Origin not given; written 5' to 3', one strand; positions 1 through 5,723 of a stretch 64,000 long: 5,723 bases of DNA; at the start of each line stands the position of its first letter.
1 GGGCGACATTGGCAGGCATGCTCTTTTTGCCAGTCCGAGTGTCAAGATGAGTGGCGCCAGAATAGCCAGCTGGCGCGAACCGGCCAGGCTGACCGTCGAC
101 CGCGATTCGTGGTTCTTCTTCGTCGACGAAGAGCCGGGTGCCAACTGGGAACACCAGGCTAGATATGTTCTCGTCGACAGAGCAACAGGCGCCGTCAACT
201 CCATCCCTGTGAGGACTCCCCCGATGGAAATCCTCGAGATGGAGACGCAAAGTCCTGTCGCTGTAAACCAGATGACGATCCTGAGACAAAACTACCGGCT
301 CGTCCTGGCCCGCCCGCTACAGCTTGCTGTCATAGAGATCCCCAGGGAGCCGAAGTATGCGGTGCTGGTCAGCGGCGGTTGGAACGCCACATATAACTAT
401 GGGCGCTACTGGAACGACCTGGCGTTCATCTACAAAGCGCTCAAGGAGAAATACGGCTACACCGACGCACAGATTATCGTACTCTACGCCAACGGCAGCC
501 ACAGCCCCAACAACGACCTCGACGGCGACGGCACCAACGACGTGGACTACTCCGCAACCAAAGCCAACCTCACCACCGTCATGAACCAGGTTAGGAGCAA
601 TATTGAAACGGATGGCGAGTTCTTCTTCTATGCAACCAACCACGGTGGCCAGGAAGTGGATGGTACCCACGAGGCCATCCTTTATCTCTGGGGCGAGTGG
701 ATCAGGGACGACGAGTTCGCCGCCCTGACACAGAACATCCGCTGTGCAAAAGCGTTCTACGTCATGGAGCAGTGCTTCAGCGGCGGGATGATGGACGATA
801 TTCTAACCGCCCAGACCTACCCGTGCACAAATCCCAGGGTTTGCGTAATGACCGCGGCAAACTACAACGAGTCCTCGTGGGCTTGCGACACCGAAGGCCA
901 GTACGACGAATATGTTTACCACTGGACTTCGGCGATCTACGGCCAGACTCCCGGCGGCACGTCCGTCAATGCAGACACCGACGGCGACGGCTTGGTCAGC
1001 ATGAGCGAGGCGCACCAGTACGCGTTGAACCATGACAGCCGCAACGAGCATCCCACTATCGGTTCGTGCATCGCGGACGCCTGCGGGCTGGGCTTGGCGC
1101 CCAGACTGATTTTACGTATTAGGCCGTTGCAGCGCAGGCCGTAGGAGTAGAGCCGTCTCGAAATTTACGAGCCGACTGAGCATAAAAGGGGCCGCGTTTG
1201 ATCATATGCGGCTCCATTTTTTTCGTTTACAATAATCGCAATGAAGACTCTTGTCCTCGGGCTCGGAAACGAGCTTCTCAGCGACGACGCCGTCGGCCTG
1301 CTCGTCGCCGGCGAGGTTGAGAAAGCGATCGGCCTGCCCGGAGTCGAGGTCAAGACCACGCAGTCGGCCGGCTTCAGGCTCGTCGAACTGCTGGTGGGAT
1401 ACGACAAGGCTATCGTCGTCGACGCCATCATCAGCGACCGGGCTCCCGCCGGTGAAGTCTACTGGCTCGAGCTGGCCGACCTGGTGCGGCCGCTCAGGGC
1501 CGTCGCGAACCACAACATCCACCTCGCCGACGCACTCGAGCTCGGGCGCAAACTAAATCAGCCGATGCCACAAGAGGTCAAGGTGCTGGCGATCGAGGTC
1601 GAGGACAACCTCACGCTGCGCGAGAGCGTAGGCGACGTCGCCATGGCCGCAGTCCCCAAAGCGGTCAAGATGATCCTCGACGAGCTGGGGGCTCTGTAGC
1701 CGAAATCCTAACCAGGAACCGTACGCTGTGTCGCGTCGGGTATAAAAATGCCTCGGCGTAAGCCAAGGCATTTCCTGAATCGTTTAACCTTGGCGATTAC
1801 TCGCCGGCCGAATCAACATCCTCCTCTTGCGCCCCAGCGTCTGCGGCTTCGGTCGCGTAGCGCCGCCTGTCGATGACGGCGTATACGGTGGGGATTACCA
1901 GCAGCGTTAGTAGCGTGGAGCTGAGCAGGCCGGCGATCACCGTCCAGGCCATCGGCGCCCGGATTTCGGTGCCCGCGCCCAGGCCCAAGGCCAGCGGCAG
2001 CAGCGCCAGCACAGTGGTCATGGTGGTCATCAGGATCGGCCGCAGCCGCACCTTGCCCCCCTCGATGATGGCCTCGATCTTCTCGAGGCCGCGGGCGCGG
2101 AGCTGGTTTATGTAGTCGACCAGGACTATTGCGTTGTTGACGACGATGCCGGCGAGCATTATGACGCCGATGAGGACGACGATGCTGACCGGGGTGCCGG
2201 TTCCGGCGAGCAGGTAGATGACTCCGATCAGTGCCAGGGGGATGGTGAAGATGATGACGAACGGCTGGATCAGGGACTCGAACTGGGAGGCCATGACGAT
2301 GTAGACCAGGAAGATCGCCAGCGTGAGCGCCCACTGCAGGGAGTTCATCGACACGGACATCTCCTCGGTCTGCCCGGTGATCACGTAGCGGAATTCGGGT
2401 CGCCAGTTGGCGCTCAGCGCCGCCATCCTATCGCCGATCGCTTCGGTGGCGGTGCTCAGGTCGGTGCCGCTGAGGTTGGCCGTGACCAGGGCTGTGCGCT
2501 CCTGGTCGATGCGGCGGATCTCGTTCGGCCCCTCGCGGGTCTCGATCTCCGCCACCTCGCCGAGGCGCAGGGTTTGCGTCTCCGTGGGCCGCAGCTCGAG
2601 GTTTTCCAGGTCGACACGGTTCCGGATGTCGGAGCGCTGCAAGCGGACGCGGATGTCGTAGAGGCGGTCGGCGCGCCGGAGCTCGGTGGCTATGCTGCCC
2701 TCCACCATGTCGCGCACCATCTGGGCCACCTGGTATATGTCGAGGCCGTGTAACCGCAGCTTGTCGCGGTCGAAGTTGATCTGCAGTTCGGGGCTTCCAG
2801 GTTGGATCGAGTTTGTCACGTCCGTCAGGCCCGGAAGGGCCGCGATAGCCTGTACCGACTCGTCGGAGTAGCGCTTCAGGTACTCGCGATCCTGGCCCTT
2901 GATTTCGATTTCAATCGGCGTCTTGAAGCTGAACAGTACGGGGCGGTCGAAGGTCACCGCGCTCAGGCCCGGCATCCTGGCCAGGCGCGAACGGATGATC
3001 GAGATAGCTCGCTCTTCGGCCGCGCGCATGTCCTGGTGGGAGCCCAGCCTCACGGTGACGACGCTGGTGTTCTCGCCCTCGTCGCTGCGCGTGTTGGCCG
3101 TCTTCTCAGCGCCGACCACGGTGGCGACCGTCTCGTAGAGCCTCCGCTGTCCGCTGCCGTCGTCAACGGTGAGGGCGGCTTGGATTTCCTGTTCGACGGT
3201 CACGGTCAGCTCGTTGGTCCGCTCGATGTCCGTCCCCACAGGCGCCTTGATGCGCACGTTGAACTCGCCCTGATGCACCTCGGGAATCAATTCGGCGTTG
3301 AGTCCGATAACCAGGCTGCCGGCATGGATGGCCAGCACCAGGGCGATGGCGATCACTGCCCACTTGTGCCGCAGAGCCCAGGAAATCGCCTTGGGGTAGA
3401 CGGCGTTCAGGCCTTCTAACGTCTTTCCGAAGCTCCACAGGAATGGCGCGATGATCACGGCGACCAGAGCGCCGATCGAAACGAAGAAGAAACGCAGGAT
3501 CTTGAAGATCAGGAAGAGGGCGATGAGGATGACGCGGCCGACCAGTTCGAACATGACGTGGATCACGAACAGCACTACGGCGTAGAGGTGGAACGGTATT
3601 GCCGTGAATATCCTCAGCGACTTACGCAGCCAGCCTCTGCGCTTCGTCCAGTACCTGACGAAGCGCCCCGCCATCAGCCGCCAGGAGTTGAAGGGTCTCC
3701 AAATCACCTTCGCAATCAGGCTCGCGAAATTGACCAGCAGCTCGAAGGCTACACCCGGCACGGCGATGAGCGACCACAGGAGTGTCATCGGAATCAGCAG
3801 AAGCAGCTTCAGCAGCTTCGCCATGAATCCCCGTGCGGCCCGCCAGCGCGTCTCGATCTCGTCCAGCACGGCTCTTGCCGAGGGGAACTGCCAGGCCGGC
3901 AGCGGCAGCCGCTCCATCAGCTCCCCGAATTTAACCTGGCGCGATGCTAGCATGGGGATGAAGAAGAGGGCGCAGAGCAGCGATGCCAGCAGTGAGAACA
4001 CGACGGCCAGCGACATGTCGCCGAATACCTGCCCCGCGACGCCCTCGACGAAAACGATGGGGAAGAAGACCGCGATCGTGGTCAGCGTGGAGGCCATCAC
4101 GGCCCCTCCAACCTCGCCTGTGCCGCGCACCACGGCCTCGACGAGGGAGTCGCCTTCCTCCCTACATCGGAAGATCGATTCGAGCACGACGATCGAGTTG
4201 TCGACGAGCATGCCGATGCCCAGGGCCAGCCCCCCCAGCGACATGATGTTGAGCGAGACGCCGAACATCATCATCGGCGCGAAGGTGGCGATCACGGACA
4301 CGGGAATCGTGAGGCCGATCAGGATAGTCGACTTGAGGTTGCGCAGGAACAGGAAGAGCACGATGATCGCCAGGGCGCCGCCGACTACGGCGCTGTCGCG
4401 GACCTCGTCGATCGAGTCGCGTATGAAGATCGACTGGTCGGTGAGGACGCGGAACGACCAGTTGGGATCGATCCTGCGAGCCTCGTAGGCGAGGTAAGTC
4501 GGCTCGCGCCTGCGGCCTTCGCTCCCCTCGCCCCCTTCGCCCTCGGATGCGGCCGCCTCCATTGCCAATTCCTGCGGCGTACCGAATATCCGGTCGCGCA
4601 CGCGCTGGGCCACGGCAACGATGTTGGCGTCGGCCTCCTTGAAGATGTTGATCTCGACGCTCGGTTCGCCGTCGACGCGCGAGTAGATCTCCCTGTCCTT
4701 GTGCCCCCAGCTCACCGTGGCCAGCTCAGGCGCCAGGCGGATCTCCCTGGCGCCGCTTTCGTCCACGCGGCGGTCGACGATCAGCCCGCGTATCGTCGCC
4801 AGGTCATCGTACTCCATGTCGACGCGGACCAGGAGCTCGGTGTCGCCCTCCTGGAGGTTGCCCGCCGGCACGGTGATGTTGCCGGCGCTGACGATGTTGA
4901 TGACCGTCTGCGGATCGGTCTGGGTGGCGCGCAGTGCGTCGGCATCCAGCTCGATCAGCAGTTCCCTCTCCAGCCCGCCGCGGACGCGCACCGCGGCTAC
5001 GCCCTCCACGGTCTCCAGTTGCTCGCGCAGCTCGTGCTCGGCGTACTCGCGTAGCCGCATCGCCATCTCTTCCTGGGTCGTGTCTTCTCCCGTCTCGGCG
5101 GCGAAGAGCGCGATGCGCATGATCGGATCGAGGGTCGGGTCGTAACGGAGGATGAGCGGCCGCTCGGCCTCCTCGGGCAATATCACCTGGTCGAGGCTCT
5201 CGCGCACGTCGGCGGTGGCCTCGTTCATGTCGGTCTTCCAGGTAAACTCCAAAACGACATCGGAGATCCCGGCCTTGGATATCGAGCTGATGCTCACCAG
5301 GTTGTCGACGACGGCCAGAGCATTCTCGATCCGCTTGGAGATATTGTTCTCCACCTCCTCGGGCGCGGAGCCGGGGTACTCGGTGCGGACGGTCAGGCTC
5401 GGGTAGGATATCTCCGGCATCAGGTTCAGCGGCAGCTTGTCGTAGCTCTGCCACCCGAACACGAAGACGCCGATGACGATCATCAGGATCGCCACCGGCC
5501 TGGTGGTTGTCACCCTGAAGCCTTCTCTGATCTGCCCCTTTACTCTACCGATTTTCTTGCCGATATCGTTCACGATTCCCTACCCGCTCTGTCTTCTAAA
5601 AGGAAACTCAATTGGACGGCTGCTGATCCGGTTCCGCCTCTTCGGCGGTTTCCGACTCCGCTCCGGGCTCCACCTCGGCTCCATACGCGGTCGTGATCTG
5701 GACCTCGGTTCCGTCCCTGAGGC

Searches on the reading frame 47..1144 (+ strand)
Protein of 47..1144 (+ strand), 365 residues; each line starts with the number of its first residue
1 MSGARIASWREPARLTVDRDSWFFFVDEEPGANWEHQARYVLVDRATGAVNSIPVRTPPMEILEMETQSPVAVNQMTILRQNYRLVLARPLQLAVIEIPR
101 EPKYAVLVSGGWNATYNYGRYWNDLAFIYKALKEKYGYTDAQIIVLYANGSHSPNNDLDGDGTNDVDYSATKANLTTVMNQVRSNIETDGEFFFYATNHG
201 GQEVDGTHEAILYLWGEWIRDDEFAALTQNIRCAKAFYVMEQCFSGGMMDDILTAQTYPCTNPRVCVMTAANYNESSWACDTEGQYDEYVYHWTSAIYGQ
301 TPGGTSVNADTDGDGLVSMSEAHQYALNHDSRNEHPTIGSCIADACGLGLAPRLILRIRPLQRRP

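Call 91: search_protein_families(library=pfam, proteins=[window:47-1144:+], max_evalue=0.00001)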
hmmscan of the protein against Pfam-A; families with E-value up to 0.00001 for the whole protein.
window:47-1144:+ (365 aa): 1 family
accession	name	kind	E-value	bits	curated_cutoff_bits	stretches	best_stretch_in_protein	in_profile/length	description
PF01650.23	Peptidase_C13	-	7.5e-13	49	22.8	1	103-289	1-200/258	Peptidase C13 family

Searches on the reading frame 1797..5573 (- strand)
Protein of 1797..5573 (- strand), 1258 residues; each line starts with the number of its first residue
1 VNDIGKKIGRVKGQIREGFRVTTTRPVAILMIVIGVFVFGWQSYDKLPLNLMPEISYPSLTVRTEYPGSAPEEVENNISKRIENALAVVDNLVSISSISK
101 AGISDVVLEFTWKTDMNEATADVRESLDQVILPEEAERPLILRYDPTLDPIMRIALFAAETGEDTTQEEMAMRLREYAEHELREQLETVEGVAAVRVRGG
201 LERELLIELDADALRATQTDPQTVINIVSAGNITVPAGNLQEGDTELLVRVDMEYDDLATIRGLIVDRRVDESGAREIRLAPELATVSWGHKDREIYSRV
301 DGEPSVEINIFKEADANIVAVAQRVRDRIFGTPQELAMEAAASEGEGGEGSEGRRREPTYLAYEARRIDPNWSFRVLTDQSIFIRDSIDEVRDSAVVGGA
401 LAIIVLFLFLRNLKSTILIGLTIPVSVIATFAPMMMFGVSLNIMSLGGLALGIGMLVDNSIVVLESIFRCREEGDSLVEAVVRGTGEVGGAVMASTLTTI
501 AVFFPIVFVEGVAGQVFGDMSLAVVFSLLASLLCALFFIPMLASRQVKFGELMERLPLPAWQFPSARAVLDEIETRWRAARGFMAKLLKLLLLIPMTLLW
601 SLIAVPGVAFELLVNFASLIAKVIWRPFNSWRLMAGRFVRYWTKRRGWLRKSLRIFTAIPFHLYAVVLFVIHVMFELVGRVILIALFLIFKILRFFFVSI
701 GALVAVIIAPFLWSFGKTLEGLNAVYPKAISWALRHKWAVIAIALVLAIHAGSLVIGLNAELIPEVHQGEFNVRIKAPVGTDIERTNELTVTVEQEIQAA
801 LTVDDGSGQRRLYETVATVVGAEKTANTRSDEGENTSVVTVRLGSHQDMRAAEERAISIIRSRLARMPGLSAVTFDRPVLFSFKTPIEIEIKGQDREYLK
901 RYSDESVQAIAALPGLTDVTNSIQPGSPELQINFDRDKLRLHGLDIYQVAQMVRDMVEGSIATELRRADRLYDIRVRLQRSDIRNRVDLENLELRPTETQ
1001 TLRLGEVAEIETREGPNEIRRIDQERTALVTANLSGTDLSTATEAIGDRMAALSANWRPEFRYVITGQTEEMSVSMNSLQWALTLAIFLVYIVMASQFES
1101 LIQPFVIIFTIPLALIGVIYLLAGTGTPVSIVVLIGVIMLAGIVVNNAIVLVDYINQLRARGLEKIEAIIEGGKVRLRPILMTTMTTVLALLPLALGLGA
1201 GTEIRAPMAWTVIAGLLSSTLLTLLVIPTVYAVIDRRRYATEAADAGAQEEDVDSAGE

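Call 91: search_protein_families(library=pfam, proteins=[window:1797-5573:-], max_evalue=0.00001)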
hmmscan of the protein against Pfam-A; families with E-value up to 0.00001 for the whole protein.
window:1797-5573:- (1258 aa): 1 family
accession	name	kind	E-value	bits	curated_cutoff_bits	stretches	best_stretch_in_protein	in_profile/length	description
PF00873.25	ACR_tran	-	7.1e-217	723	28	3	711-1234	501-1020/1021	AcrB/AcrD/AcrF family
